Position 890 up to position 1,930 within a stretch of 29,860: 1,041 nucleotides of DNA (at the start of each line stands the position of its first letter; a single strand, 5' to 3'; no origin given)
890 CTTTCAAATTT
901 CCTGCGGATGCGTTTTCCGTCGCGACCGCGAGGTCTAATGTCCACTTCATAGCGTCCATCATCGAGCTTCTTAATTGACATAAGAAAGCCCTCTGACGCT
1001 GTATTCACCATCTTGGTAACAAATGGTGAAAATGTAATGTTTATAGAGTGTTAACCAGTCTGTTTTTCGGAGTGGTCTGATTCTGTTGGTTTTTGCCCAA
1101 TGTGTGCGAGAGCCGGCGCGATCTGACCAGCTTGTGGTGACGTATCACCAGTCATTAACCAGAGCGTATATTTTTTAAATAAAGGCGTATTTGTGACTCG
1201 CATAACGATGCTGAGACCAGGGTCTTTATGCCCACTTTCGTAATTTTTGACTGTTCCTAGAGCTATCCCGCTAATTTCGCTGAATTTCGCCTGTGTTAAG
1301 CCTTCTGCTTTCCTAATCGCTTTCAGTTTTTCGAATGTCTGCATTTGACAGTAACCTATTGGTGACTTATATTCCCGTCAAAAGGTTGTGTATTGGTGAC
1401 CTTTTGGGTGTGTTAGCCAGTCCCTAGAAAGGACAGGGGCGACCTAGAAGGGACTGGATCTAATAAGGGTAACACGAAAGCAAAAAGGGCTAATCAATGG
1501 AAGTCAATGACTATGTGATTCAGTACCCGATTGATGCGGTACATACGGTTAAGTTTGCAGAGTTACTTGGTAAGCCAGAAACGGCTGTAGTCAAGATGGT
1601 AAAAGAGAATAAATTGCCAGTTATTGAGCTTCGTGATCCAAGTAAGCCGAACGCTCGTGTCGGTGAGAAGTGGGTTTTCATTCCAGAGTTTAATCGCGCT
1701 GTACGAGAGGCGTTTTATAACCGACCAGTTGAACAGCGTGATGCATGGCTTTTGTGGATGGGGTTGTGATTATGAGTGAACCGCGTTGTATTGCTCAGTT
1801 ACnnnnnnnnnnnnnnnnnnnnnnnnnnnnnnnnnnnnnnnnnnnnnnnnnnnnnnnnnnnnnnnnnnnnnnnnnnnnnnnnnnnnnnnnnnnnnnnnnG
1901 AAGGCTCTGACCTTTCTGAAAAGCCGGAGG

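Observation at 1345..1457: Immunity switch with a near-consensus Pe and heteroimmune operator repeats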

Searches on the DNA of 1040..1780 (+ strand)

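Call 3: search_dna_similar(query=window:1040-1780:+, collection=phages, mode=near, max_rows=30)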
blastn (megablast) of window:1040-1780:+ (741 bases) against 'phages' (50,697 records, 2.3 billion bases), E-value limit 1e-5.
Records with a match: 45; places in all: 48; records where one place covers at least 80% of the query: 23.
Best place of each record, by identity: >=99% 19; 95-99% 6; 80-90% 20.
By first word of the organism name: Yersinia 15; Escherichia 14; Peduovirus 7; Salmonella 5; Enterobacteria 2; Bacteriophage 2.
By host as written in the record: - 12; Yersinia pestis EV76-CN 8; Escherichia coli DSM 12242 5; Yersinia pestis 4; Escherichia coli W strain ATCC9637 2; Salmonella enterica subsp. enterica serovar Typhi Ty054 2; Escherichia coli O157:H7 2; Yersinia pestis EV76 2; and 6 more.
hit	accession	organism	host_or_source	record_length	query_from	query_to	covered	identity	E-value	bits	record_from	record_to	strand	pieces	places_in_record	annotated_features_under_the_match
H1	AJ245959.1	Peduovirus Wphi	E. coli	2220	1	741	100%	99.9%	0e+0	1363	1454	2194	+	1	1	c: C protein | cox: Cox protein | promoter (x2) | hypothetical protein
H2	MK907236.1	Escherichia phage vB_EcoM-12474II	Escherichia coli DSM 12242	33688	1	741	100%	99.9%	0e+0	1363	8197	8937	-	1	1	C: repressor protein C | cox: regulatory protein cox | hypothetical protein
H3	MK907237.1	Escherichia phage vB_EcoM-12474III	Escherichia coli DSM 12242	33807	1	741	100%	99.9%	0e+0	1363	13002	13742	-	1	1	C: repressor protein C | cox: regulatory protein cox | hypothetical protein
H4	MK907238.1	Escherichia phage vB_EcoM-12474IV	Escherichia coli DSM 12242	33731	1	741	100%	99.9%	0e+0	1363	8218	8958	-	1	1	C: repressor protein C | cox: regulatory protein cox | hypothetical protein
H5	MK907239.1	Escherichia phage vB_EcoM-12474V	Escherichia coli DSM 12242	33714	1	741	100%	99.9%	0e+0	1363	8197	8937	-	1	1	C: repressor protein C | cox: regulatory protein cox | hypothetical protein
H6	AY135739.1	Escherichia phage Wphi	Escherichia coli W strain ATCC9637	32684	1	741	100%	99.9%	0e+0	1363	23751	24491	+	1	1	C: C | cox: Cox | gp78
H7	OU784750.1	Peduovirus P2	-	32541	1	741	100%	99.9%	0e+0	1363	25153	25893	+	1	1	hypothetical protein (x3)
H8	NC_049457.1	Escherichia phage vB_EcoM-12474III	Escherichia coli DSM 12242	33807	1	741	100%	99.9%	0e+0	1363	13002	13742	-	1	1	C: transcriptional regulator | cox: Cox-like excisionase and repressor | hypothetical protein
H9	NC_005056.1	Escherichia phage Wphi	Escherichia coli W strain ATCC9637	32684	1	741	100%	99.9%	0e+0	1363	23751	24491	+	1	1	C: transcriptional regulator | cox: Cox-like excisionase and repressor | gp78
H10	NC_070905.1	Peduovirus P2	-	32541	1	741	100%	99.9%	0e+0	1363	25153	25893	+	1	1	transcriptional regulator (x2) | tail fiber protein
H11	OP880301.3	Yersinia phage GMG73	Yersinia pestis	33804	1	741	100%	99.9%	0e+0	1363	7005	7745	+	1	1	record has no annotation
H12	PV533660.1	Escherichia phage 899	Escherichia coli U899 (uropathogenic ...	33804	1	741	100%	99.9%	0e+0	1363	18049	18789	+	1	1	transcriptional regulator | Cox-like excisionase and repressor | tail fiber protein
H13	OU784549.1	Peduovirus P2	-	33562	1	741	100%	99.6%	0e+0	1352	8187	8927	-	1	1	hypothetical protein (x3)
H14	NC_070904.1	Peduovirus P2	-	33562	1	741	100%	99.6%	0e+0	1352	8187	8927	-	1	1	transcriptional regulator (x2) | tail fiber protein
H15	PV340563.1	Escherichia phage PhiR44_1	Escherichia coli C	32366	1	740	100%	99.6%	0e+0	1351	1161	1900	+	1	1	immunity repressor protein | repressor of Pc | hypothetical protein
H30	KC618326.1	Escherichia phage P2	Escherichia coli O157:H43 str. T22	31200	473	740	36%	85.1%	4e-71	274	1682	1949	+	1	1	Cox | hypothetical protein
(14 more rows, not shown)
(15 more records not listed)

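Call 6: get_annotated_region(hit=H1, flank=2000)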
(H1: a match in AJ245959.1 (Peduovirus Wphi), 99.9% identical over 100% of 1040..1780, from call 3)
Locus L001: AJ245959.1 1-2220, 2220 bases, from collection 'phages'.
description: Bacteriophage WPhi ogr (partial), int, c and cox genes and ORF78 (partial).
organism: Peduovirus Wphi (NCBI taxid 103216)
taxonomy: Viruses; Duplodnaviria; Heunggongvirae; Uroviricota; Caudoviricetes; Peduoviridae; Peduovirus
host: E. coli; source: -; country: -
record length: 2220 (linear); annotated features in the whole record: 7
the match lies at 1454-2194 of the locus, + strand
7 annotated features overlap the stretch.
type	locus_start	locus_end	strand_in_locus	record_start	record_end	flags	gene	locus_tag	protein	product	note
CDS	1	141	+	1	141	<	ogr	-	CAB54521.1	Ogr protein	-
CDS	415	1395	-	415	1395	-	int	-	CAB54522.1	Int protein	-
CDS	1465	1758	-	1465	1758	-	c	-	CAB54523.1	C protein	-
regulatory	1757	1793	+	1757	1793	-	-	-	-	promoter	-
regulatory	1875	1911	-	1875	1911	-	-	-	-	promoter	-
CDS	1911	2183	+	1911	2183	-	cox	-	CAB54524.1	Cox protein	-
CDS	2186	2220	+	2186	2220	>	-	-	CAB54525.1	hypothetical protein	ORF78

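Call 25: search_dna_similar(query=window:1300-1520:+, collection=ecoli_genomes, mode=near, max_rows=40, rows=spread)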
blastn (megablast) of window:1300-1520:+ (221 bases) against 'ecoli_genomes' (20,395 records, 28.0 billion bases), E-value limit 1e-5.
Records with a match: 260; places in all: 260; records where one place covers at least 80% of the query: 260.
Genomes with a match: 260 of 5426; with a place that covers at least 80% of the query: 260. Places per genome that has any: lowest 1, median 1, highest 1. On chromosomes: 260 places; on plasmids: 0.
Best place of each record, by identity: >=99% 224; 95-99% 36.
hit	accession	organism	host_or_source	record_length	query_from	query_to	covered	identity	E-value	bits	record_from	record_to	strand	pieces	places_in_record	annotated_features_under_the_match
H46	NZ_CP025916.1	Escherichia coli strain 120899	Homo sapiens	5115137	1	221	100%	99.5%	2e-109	403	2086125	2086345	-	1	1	helix-turn-helix domain-containing protein | Cox family DNA-binding protein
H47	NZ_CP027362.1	Escherichia coli strain 95-3192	missing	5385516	1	221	100%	99.5%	2e-109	403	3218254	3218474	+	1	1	helix-turn-helix domain-containing protein | Cox family DNA-binding protein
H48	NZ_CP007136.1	Escherichia coli O145:H28 str. RM12581 strain RM12581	lettuce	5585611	1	221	100%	99.5%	2e-109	403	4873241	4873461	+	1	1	helix-turn-helix domain-containing protein | Cox family DNA-binding protein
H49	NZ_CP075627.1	Escherichia coli strain P15-385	Homo sapiens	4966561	1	221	100%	99.5%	2e-109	403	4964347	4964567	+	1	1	helix-turn-helix domain-containing protein | Cox family DNA-binding protein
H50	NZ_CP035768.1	Escherichia coli O145 strain RM11626-C1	Cattle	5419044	1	221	100%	99.5%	2e-109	403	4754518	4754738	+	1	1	helix-turn-helix domain-containing protein | Cox family DNA-binding protein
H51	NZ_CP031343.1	Escherichia coli O145 strain RM10425-C1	cattle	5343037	1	221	100%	99.5%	2e-109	403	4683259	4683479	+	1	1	helix-turn-helix domain-containing protein | Cox family DNA-binding protein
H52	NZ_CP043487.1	Escherichia coli strain AQ15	missing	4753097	1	221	100%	99.5%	2e-109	403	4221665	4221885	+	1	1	helix-turn-helix domain-containing protein | Cox family DNA-binding protein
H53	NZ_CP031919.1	Escherichia coli O145:NM strain FWSEC0002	Homo sapiens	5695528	1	221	100%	99.5%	2e-109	403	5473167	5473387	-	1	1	helix-turn-helix domain-containing protein | Cox family DNA-binding protein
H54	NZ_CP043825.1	Escherichia coli strain RM8082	Cattle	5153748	1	221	100%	99.5%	2e-109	403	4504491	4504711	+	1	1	helix-turn-helix domain-containing protein | Cox family DNA-binding protein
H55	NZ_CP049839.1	Escherichia coli strain UPEC-455U/190220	Homo sapiens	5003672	1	221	100%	99.5%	2e-109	403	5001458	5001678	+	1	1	helix-turn-helix domain-containing protein | Cox family DNA-binding protein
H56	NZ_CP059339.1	Escherichia coli strain MS8320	Homo sapiens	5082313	1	221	100%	99.5%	2e-109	403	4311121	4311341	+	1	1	helix-turn-helix domain-containing protein | Cox family DNA-binding protein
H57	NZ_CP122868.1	Escherichia coli strain ETEC1721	Sus scrofa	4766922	1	221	100%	99.5%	2e-109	403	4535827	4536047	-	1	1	helix-turn-helix domain-containing protein | Cox family DNA-binding protein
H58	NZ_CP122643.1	Escherichia coli strain ETEC4079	Sus scrofa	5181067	1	221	100%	99.5%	2e-109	403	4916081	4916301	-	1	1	helix-turn-helix domain-containing protein | Cox family DNA-binding protein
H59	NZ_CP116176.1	Escherichia coli strain DETEC-E601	sink countertop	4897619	1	221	100%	99.5%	2e-109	403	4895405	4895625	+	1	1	helix-turn-helix domain-containing protein | Cox family DNA-binding protein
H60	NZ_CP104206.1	Escherichia coli strain hubt-sl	missing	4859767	1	221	100%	99.5%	2e-109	403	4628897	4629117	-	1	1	helix-turn-helix domain-containing protein | Cox family DNA-binding protein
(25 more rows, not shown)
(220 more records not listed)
